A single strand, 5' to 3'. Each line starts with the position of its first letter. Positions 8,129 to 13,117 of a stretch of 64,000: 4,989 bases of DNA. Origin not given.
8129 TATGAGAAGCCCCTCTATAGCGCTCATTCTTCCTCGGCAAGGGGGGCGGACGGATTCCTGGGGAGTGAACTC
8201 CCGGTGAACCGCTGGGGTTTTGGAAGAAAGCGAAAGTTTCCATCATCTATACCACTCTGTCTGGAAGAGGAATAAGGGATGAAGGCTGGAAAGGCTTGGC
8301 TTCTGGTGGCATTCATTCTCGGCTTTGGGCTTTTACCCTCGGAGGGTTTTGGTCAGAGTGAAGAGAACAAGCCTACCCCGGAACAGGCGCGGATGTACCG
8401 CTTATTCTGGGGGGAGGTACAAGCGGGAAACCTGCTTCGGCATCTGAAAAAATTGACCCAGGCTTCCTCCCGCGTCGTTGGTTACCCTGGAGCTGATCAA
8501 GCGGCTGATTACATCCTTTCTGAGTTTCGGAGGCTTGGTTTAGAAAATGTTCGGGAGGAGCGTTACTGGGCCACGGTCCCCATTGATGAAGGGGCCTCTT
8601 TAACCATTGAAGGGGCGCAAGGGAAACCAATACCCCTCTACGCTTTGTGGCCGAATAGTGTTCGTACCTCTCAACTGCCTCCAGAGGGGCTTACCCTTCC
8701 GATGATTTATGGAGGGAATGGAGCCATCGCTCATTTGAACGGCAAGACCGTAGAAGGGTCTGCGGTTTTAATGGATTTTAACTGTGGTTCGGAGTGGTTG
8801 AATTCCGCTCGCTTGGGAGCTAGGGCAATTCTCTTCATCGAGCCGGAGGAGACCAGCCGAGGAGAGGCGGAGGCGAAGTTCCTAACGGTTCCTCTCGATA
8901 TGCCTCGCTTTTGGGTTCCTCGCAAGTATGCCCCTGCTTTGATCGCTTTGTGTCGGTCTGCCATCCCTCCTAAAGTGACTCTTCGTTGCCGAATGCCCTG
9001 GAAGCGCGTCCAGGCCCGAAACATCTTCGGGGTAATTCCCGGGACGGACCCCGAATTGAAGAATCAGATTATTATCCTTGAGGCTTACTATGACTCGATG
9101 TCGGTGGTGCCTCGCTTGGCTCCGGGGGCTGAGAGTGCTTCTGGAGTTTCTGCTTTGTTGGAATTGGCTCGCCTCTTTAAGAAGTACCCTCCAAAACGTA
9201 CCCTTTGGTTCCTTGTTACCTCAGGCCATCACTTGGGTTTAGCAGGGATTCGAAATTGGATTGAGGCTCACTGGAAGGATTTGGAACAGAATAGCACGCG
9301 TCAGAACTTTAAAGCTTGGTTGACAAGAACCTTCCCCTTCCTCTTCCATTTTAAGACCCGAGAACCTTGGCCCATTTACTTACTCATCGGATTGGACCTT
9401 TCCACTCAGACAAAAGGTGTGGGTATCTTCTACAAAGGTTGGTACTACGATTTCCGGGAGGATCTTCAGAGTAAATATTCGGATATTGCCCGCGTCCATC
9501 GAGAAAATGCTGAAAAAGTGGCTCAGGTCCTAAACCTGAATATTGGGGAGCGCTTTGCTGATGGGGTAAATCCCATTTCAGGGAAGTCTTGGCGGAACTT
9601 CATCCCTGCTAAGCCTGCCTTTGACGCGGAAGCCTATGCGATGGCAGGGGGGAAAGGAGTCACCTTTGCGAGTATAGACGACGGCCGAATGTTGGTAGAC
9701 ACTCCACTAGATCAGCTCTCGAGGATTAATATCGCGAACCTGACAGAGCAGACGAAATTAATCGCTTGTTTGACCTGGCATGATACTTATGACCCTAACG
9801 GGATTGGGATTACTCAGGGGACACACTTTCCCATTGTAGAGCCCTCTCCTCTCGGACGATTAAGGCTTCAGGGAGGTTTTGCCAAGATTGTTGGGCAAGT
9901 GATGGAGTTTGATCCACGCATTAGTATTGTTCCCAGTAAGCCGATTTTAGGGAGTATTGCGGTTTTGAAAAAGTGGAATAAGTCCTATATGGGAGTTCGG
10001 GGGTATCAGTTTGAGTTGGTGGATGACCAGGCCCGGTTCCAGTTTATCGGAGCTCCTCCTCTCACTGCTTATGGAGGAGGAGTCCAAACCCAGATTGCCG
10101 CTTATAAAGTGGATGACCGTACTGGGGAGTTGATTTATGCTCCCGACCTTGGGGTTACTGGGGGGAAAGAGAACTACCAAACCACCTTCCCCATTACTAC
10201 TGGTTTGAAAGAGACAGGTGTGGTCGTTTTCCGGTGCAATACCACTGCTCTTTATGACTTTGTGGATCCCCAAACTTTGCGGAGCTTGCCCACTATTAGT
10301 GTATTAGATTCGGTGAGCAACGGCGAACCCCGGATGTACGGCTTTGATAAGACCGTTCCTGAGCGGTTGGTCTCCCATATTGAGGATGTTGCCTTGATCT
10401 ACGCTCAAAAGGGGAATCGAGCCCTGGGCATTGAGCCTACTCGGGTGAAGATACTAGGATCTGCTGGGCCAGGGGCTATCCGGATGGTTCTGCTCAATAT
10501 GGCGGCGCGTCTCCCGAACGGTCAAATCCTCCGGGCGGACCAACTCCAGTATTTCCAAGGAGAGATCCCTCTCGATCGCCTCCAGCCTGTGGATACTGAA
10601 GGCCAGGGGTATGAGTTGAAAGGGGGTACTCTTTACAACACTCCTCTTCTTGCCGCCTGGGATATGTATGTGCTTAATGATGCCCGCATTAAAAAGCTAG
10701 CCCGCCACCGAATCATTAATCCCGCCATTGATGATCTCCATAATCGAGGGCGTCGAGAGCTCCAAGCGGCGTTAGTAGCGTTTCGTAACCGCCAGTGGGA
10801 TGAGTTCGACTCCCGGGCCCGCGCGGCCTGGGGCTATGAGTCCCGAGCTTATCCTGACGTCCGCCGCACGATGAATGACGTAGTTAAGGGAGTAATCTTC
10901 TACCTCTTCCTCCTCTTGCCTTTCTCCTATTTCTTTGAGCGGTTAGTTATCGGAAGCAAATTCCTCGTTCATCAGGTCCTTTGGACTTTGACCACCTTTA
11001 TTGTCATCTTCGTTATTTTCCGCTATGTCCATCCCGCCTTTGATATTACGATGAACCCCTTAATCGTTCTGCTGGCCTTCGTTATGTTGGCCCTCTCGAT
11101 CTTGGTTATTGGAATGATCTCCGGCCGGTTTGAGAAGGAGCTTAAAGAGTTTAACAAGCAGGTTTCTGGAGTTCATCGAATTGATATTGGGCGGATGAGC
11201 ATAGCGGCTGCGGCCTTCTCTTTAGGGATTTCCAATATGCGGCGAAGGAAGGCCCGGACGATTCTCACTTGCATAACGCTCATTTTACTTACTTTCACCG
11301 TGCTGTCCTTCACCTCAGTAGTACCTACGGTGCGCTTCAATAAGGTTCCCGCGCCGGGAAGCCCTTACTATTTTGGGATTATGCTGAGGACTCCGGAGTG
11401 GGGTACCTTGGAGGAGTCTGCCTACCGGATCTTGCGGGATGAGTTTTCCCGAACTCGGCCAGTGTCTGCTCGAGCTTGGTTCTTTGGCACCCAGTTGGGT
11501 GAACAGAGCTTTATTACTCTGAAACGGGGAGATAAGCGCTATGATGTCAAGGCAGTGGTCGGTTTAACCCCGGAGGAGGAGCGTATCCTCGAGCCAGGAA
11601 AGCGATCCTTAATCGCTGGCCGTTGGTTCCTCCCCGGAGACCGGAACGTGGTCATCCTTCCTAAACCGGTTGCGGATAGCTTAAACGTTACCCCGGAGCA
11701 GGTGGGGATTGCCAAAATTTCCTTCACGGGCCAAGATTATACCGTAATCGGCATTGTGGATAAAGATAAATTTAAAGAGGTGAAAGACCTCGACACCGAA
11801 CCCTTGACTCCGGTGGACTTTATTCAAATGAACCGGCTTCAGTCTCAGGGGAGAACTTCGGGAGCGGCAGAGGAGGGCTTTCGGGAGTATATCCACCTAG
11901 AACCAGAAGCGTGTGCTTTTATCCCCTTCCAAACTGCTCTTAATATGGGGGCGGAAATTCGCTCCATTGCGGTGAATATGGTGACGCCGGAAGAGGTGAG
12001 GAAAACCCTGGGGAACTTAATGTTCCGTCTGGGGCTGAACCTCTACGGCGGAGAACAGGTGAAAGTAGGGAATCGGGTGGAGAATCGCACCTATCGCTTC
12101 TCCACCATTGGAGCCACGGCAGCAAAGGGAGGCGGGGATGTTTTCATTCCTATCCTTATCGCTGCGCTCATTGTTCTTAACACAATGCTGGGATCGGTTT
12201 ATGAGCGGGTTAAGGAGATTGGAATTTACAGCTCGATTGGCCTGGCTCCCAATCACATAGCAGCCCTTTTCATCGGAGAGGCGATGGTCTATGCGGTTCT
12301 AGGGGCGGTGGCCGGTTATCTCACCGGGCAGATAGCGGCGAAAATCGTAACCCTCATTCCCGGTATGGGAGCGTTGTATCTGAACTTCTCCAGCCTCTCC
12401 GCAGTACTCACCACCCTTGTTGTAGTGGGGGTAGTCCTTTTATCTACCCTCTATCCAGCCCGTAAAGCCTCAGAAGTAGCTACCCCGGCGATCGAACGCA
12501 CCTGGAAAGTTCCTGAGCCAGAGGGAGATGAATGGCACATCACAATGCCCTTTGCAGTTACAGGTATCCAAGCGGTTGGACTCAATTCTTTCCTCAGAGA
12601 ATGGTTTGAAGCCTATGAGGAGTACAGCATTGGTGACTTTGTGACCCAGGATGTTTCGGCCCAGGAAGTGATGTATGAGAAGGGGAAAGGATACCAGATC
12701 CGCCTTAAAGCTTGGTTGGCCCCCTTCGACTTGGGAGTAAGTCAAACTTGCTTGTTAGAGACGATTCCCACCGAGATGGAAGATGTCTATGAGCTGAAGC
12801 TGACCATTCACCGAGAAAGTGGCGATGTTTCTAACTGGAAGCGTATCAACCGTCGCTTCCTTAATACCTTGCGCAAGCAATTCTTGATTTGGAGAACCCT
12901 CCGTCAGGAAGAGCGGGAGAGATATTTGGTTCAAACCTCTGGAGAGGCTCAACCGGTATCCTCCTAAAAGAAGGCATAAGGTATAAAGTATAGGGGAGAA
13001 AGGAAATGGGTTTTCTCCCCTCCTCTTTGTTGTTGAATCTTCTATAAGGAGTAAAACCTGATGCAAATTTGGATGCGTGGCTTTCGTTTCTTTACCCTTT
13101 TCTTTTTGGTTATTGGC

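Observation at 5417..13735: A co-oriented locus of an M16 peptidase pair, the M28/FtsX fusion and a DUF4412-like secreted protein may form an envelope proteolysis system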

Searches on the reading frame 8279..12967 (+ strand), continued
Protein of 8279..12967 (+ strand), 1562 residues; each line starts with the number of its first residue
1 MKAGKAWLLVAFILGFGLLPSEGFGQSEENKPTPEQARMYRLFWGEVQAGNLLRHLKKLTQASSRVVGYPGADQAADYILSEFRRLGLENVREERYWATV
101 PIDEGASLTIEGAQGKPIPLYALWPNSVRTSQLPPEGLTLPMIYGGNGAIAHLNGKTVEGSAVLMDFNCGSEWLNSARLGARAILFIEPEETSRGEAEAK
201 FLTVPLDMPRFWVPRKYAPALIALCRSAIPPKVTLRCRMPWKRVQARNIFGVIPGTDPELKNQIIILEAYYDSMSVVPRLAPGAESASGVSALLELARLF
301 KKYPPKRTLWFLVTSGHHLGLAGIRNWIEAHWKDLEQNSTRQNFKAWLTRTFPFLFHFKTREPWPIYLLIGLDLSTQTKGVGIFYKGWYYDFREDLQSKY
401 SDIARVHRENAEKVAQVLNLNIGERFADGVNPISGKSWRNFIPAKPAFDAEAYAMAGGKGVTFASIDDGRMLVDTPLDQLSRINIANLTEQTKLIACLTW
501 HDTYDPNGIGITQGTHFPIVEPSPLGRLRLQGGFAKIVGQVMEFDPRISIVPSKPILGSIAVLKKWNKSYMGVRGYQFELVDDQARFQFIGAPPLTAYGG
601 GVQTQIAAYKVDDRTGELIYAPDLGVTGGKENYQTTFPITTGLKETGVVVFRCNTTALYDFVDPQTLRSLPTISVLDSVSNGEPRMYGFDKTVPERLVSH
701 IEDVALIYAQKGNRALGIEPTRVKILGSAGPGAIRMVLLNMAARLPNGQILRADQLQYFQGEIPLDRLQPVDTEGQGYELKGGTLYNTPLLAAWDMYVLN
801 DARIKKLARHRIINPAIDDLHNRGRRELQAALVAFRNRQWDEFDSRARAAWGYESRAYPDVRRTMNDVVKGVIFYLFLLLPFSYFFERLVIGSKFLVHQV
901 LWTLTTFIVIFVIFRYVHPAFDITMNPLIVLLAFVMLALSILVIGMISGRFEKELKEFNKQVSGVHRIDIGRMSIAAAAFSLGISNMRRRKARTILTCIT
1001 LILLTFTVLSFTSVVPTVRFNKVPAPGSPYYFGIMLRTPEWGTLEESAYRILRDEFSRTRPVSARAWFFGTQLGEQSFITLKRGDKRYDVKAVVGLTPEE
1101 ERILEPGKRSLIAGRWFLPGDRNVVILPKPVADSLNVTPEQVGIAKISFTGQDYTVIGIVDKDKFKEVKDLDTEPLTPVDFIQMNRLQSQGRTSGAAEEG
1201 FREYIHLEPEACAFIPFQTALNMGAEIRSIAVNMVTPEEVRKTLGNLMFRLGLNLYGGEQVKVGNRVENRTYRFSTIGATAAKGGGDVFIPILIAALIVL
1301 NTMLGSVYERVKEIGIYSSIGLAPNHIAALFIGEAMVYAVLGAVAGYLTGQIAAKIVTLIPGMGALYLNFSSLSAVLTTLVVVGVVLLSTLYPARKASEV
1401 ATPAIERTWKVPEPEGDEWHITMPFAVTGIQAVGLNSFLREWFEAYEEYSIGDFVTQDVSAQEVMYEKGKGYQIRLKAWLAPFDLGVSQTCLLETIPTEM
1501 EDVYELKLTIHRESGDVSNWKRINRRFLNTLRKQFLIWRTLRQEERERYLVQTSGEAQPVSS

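Call 45: find_related_loci(query=A1, collection=metagenome_contigs, flank=10000)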
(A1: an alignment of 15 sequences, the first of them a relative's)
Query A1 (683 aa) in metagenome_contigs; peptide patterns used: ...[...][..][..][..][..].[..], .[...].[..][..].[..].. (x = any residue, [..] = any of these).
600 stretches matched a pattern (row limit reached: there are more); 486 encode a relative of the query (tblastn E <= 1e-3); the best 80 are kept; 80 distinct loci.
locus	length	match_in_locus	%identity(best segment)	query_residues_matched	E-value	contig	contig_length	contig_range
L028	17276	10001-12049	100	1-683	0e+0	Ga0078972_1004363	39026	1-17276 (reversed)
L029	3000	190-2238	85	1-683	0e+0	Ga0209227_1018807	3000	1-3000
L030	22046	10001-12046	86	1-683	0e+0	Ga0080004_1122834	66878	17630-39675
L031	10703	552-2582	54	6-683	0e+0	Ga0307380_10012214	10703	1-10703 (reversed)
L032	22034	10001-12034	55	4-683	0e+0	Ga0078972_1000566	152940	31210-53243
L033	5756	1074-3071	55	8-683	0e+0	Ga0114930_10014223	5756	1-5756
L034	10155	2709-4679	54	20-683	0e+0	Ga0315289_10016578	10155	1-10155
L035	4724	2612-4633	56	5-683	0e+0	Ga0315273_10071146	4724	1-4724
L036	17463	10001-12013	54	5-683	0e+0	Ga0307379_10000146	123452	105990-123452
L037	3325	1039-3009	52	18-683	0e+0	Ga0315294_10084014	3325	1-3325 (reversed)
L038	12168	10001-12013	53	5-683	0e+0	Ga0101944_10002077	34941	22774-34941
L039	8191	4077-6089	54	5-683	0e+0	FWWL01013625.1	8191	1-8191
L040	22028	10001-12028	52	7-683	0e+0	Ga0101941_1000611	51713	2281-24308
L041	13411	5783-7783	52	13-683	0e+0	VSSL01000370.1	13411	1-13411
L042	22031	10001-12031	51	9-683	0e+0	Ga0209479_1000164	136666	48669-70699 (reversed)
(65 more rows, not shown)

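Call 64: search_protein_families(library=padloc, proteins=[window:8279-12967:+, L014:14893-16944:+, L014:16960-17901:+, L014:17892-18383:+, L014:18496-19071:+], max_evalue=0.001)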
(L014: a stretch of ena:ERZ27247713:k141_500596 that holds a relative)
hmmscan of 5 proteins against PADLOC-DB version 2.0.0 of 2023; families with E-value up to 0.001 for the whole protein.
window:8279-12967:+ (1562 aa): 2 families
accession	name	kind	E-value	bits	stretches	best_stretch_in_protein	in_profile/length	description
PDLC01991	CARF_m8--CARF_LolE_TM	-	1.8e-64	216.2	1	827-1542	34-683/810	-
PDLC01990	CARF_m8--CARF_Beta-galactosidase_LolE_TM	-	9.8e-24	80.8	1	1208-1456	1344-1583/1791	-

L014:14893-16944:+ (683 aa): 0 families

L014:16960-17901:+ (313 aa): 0 families

L014:17892-18383:+ (163 aa): 0 families

L014:18496-19071:+ (191 aa): 2 families
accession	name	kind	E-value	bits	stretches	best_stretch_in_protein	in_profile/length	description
PDLC01991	CARF_m8--CARF_LolE_TM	-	1.9e-15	54.1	1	64-181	441-550/810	-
PDLC01990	CARF_m8--CARF_Beta-galactosidase_LolE_TM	-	6.2e-12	41.6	1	66-182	1417-1529/1791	-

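Call 65: search_protein_families(library=pfam, alignment_id=A1, max_evalue=0.1)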
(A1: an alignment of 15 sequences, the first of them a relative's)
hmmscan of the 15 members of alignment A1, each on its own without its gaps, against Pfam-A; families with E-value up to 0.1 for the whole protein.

A. member 1, L014:14893-16944:+ (683 aa): 0 families

B. families by the number of members that match (of 15 scanned): 1 family
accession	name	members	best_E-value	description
PF03169.20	OPT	1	1.5e-05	OPT oligopeptide transporter protein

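Call 84: search_protein_families(library=pfam, alignment_id=A2, max_evalue=1)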
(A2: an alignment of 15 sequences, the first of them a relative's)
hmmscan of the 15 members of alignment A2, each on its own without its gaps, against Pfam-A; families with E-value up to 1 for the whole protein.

A. member 1, L014:16960-17901:+ (313 aa): 0 families

B. families by the number of members that match (of 15 scanned): 9 families
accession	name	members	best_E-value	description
PF10124.15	Mu-like_gpT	1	0.027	Mu-like prophage major head subunit gpT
PF05599.16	Deltaretro_Tax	1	0.03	Deltaretrovirus Tax protein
PF23717.1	DUF7159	1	0.043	Family of unknown function (DUF7159)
PF13427.11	AadA_C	1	0.047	Aminoglycoside adenylyltransferase, C-terminal domain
PF24386.1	DUF7540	1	0.064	Domain of unknown function (DUF7540)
PF11570.13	E2R135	1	0.079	Coiled-coil receptor-binding R-domain of colicin E2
PF05939.18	Phage_min_tail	1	0.1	Phage minor tail protein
PF23363.1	DUF7089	1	0.23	Family of unknown function (DUF7089)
PF00569.23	ZZ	1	0.42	Zinc finger, ZZ type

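Call 89: list_cluster_members(proteins=[window:8279-12967:+, P0241, P0123])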
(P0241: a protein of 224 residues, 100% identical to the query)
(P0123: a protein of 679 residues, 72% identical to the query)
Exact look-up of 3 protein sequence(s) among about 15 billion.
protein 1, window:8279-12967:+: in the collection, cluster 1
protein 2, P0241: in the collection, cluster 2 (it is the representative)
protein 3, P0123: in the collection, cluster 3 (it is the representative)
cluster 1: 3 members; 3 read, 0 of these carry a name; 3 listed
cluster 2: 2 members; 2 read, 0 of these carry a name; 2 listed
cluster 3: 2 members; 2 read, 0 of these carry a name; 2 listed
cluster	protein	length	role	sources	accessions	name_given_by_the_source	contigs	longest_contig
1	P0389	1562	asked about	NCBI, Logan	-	-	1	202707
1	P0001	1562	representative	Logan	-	-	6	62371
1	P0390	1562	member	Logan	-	-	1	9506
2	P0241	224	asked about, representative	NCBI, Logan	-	-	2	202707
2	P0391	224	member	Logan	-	-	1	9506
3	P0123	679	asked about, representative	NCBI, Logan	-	-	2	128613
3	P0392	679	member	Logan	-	-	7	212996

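Call 90: find_encoding_contigs(protein=P0392, flank=10000, max_places=3)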
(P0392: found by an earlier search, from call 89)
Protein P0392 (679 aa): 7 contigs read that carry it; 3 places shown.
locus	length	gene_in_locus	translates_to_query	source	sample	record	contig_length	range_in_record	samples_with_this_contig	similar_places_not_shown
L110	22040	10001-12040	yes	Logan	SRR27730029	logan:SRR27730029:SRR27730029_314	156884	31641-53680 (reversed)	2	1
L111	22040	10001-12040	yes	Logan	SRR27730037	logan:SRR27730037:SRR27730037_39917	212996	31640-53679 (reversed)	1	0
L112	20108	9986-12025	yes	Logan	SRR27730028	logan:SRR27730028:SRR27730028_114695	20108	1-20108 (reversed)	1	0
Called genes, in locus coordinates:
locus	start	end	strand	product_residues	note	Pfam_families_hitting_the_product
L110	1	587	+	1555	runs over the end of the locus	PF07676:PD40 (faint), PF26549:Tricorn_N (faint), PF22904:NOMO1-like_2nd (faint), PF02369:Big_1 (faint), PF13620:CarboxypepD_reg, PF13620:CarboxypepD_reg, PF13715:CarbopepD_reg_2 (weak), PF13620:CarboxypepD_reg, +4 more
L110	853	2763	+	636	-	-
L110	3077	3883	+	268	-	-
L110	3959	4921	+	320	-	PF00459:Inositol_P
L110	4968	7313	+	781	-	PF16317:Glyco_hydro_99, PF03659:Glyco_hydro_71 (weak), PF14307:Glyco_tran_WbsX (weak), PF16402:DUF5010 (weak)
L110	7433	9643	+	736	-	PF13360:PQQ_2, PF14870:PSII_BNR (faint), PF25852:DUF6242_C (faint), PF25292:Beta-prop_CGLA (faint), PF13360:PQQ_2, PF13570:Beta-prop_ACSF4, PF15902:Sortilin-Vps10 (faint), PF02012:BNR (faint)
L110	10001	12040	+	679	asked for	PF03169:OPT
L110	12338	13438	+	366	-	PF00437:T2SSE, PF13401:AAA_22 (weak)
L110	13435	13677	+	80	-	-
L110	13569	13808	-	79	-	-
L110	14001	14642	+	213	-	PF04542:Sigma70_r2, PF22029:PhyR_sigma2 (faint), PF08281:Sigma70_r4_2, PF04545:Sigma70_r4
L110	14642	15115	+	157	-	PF13490:zf-HC2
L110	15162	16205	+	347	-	PF03888:MucB_RseB (weak)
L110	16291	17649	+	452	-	PF04715:, PF00425:Chorismate_bind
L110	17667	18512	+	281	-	PF01063:Aminotran_4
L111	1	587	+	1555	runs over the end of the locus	PF07676:PD40 (faint), PF26549:Tricorn_N (faint), PF22904:NOMO1-like_2nd (faint), PF02369:Big_1 (faint), PF13620:CarboxypepD_reg, PF13620:CarboxypepD_reg, PF13715:CarbopepD_reg_2 (weak), PF13620:CarboxypepD_reg, +4 more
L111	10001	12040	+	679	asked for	PF03169:OPT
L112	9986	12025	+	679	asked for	PF03169:OPT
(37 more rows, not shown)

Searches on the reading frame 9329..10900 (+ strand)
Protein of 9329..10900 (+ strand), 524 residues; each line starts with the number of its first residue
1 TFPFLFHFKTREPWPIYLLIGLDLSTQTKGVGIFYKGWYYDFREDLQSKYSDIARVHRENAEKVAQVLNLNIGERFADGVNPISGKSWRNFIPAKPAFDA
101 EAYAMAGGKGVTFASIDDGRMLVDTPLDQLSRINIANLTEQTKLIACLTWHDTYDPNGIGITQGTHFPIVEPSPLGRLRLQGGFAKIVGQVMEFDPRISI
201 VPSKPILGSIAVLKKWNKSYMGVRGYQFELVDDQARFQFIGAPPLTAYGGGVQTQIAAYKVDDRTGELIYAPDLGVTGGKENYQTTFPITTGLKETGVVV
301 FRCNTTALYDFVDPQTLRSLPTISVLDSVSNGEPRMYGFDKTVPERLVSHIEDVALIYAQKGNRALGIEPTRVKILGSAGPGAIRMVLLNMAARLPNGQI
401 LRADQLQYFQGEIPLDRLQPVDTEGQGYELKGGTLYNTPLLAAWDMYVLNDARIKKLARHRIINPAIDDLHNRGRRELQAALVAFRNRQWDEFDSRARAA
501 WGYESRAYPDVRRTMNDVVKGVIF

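Call 32: search_protein_families(library=pfam, proteins=[window:9329-10900:+], max_evalue=10)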
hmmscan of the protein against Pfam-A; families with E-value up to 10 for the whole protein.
window:9329-10900:+ (524 aa): 0 families
